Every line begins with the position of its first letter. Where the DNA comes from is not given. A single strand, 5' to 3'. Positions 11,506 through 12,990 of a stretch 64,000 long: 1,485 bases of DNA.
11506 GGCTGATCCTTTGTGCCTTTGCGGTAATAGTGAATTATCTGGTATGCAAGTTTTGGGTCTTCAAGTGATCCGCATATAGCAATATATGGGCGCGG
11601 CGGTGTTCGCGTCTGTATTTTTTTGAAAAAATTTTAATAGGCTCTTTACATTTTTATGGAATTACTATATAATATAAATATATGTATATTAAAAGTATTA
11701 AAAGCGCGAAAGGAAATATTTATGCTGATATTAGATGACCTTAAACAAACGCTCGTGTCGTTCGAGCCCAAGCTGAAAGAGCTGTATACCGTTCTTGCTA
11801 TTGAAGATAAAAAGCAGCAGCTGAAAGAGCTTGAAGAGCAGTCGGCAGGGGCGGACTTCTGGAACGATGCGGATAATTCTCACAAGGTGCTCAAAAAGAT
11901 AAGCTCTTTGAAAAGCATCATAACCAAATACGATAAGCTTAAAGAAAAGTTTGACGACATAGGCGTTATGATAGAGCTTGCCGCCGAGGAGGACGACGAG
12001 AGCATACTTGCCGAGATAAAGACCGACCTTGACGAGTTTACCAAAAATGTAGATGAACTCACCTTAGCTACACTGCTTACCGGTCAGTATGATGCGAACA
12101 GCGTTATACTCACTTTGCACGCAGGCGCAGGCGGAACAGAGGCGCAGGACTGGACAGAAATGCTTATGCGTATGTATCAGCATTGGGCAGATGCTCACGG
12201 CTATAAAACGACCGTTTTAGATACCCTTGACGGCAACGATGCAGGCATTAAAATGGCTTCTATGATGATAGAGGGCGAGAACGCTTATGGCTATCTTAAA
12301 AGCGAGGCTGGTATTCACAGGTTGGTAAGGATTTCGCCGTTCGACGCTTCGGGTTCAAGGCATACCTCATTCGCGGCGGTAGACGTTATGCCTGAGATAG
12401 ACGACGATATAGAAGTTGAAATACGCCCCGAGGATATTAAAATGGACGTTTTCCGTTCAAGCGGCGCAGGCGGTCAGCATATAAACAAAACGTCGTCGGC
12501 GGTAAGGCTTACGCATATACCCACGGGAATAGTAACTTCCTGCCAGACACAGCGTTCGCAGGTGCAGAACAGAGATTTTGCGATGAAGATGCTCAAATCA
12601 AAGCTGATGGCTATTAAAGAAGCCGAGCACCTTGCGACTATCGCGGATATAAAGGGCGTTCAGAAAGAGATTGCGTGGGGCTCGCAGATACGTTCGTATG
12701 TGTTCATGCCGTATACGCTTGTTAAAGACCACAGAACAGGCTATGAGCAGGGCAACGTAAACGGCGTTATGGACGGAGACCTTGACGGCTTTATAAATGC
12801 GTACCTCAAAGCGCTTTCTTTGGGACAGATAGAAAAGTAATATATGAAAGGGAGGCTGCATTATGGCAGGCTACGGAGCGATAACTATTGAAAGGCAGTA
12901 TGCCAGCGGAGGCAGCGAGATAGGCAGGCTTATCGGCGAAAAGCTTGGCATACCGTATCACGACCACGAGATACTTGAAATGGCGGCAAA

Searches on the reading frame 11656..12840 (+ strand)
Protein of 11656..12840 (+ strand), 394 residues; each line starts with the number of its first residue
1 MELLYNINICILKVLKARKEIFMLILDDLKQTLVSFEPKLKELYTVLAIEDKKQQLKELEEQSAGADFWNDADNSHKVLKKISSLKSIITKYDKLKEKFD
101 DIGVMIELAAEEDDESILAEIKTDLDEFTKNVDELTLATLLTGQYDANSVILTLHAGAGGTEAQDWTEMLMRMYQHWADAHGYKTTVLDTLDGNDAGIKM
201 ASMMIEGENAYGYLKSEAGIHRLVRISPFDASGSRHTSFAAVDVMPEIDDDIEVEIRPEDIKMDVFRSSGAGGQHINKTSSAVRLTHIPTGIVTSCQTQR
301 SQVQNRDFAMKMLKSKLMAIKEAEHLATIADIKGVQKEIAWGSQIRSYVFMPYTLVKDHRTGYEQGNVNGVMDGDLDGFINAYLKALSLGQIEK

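Call 11: search_protein_families(library=pfam, proteins=[window:11656-12840:+], max_evalue=0.001)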
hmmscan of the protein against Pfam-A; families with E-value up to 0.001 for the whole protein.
window:11656-12840:+ (394 aa): 2 families
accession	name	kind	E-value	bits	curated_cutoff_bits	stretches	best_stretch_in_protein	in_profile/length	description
PF03462.23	PCRF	-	5.5e-58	196.4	24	1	53-242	2-194/194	PCRF domain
PF00472.26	RF-1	-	4.3e-41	139.9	35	1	250-360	1-116/116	RF-1 domain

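Call 25: find_related_loci(query=window:11656-12840:+, collection=genome_contigs, flank=10000)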
Query window:11656-12840:+ (394 aa) in genome_contigs; peptide patterns used: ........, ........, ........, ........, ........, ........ (x = any residue, [..] = any of these).
600 stretches matched a pattern (row limit reached: there are more); 588 encode a relative of the query (tblastn E <= 1e-3); the best 80 are kept; 80 distinct loci.
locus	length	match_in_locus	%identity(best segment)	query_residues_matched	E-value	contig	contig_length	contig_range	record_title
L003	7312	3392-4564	98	1-394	0e+0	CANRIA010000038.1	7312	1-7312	MAG: uncultured Clostridia bacterium isolate Lapin-023__bin13 genome assembly, contig: Lapin-023__NODE_12640_length_7312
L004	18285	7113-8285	98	1-394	0e+0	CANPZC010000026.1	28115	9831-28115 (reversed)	MAG: uncultured Clostridia bacterium isolate Lapin-002__bin94 genome assembly, contig: Lapin-002__NODE_2192_length_28115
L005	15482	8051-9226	97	1-394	0e+0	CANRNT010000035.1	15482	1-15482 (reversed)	MAG: uncultured Clostridia bacterium isolate Lapin-020__bin98 genome assembly, contig: Lapin-020__NODE_5211_length_15482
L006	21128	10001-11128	83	19-394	0e+0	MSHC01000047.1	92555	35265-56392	MAG: Ruminococcus sp. Phil15 707_L1_merged_contig_8826, whole genome shotgun sequence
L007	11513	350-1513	80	4-394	0e+0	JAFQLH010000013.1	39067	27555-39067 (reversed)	MAG: Oscillospiraceae bacterium isolate RGIG1923 Goat_Cecum.Co__c436409, whole genome shotgun sequence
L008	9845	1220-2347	82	19-394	0e+0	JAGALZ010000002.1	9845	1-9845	MAG: Oscillospiraceae bacterium isolate RGIG8564 Water_deer_Cecum-3__c23636, whole genome shotgun sequence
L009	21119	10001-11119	70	22-394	0e+0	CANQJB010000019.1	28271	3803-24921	MAG: uncultured Clostridia bacterium isolate Lapin-027__bin6 genome assembly, contig: Lapin-027__NODE_1357_length_28271_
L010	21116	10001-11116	71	23-394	0e+0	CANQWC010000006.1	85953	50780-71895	MAG: uncultured Clostridia bacterium isolate Lapin-013__bin13 genome assembly, contig: Lapin-013__NODE_132_length_85953_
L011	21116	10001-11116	70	23-394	0e+0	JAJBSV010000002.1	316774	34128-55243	MAG: Ruminococcus sp. isolate U_126731 U_126731=NODE_2_length_316774_cov_37.832179, whole genome shotgun sequence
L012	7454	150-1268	69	22-394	0e+0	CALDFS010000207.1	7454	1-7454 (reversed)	MAG TPA_asm: uncultured Ruminococcus sp. isolate SRR2857969_bin.50_CONCOCT_v1.1_MAG genome assembly, contig: ERZ505737.1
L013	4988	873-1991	69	22-394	0e+0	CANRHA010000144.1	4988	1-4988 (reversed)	MAG: uncultured Clostridia bacterium isolate Lapin-033__bin31 genome assembly, contig: Lapin-033__NODE_13606_length_4988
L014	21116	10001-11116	70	23-394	0e+0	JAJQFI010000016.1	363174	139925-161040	MAG: Oscillospiraceae bacterium isolate MO.2_2 NODE_4_length_363174_cov_80.436675, whole genome shotgun sequence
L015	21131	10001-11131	69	18-394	1e-180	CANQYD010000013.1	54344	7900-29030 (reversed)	MAG: uncultured Clostridia bacterium isolate Lapin-025__bin54 genome assembly, contig: Lapin-025__NODE_394_length_54344_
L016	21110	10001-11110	68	23-392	9e-180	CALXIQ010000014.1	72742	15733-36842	MAG: uncultured Ruminococcus sp. isolate E13__bin35 genome assembly, contig: E13__k127_726438, whole genome shotgun sequ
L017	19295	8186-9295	68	23-392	1e-178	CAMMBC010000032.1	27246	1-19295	MAG: uncultured Ruminococcus sp. isolate ERR4304450_bin.54_MetaWRAP_v1.1_MAG genome assembly, contig: NODE_2318_length_2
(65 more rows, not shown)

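Call 55: search_protein_families(library=pfam, proteins=[L004:11570-12664:+, L004:12667-13773:+, L004:11090-11449:-], max_evalue=0.01)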
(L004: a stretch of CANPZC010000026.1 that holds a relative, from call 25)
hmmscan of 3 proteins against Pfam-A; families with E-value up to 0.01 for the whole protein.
L004:11570-12664:+ (364 aa): 4 families
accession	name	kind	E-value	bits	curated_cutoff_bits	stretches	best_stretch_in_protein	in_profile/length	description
PF13651.11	EcoRI_methylase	-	3.6e-148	493.9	26.4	1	16-362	1-345/345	Adenine-specific methyltransferase EcoRI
PF13499.12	EF-hand_7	-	0.0034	18.2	30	0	122-165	12-50/67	EF-hand domain pair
PF00036.39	EF-hand_1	-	0.0067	16.3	25.4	0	122-140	10-28/29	EF hand domain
PF13405.12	EF-hand_6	-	0.0072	16.4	25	0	122-139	10-27/30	EF-hand domain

L004:12667-13773:+ (368 aa): 4 families
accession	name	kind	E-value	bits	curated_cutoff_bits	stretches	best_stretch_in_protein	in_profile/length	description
PF03235.19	GmrSD_N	-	1.1e-19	71.8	33.2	1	34-158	13-198/199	GmrSD restriction endonuclease, N-terminal domain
PF01844.29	HNH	-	2.5e-14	53.6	21.4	1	322-365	1-45/47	HNH endonuclease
PF14279.12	HNH_5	-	6.8e-11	42.4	27.5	1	322-365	1-44/56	HNH endonuclease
PF02945.21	Endonuclease_7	-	5.4e-05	23.5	23.6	1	305-362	9-61/82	Recombination endonuclease VII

L004:11090-11449:- (119 aa): 8 families
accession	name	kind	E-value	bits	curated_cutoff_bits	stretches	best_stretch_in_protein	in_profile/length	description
PF01381.28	HTH_3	-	1.6e-15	57.3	23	1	8-62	1-55/55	Helix-turn-helix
PF12844.13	HTH_19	-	4.4e-12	46.2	30.2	1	5-62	1-58/64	Helix-turn-helix domain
PF13560.12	HTH_31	-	7.1e-09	36.3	27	1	3-57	1-56/64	Helix-turn-helix domain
PF13443.12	HTH_26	-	3.2e-08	34.1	22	1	8-66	2-61/63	Cro/C1-type HTH DNA-binding domain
PF04545.22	Sigma70_r4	-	6.8e-06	26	24.1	1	11-38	15-42/50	Sigma-70, region 4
PF08279.18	HTH_11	-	0.0039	17.5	25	0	7-36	5-35/55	HTH domain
PF01047.28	MarR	-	0.0049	17.2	24.6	0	9-35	10-36/59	MarR family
PF13412.12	HTH_24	-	0.0065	16.5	21.9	0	7-36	8-37/48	Winged helix-turn-helix DNA-binding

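Call 56: search_protein_families(library=padloc, proteins=[L004:11570-12664:+, L004:12667-13773:+], max_evalue=0.01)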
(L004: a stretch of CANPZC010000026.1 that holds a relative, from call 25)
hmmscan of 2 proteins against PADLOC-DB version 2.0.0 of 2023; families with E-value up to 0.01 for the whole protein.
L004:11570-12664:+ (364 aa): 1 family
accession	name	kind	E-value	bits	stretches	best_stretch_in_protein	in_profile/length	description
PDLC03297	MTase_II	-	7.9e-129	427.8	1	12-363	5-329/332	Type II methyltransferase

L004:12667-13773:+ (368 aa): 17 families
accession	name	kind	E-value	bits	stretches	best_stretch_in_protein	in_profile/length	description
PDLC03418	REase_II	-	1.4e-143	476.5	1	3-365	3-370/372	Type II restriction enzyme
PDLC03877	NsnA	-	4.1e-27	93.4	1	30-196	63-237/385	-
PDLC04027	PD-T4-2_A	-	1.8e-13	48.3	2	30-92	50-113/363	-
PDLC03478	REase_II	-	1.6e-06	26.1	1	307-365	97-159/219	Type II restriction enzyme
PDLC00322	PtuB1|PtuB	-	1.5e-05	22.9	0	311-358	36-87/215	Unknown function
PDLC04150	HEC-05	-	5.1e-05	20.3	1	36-72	25-63/583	-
PDLC00325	PtuB1|PtuB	-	5.3e-05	20.9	1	315-365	47-102/213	Unknown function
PDLC00345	PtuB1|PtuB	-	7.4e-05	20.4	1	315-365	47-102/223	Unknown function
PDLC04151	HEC-05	-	0.00043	17.1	1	36-67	43-75/600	-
PDLC00332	PtuB1|PtuB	-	0.0005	18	1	314-358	42-88/212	Unknown function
PDLC00323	PtuB1|PtuB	-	0.00067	17.4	1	306-366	20-82/215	Unknown function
PDLC00350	PtuB1|PtuB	-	0.0044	15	1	306-365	36-100/224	Unknown function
PDLC00335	PtuB1|PtuB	-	0.0054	14.3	0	305-365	34-99/214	Unknown function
PDLC00353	PtuB1|PtuB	-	0.0055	14.5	1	311-342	42-73/196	Unknown function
PDLC00320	PtuB1|PtuB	-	0.0062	14.4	0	304-357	26-80/202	Unknown function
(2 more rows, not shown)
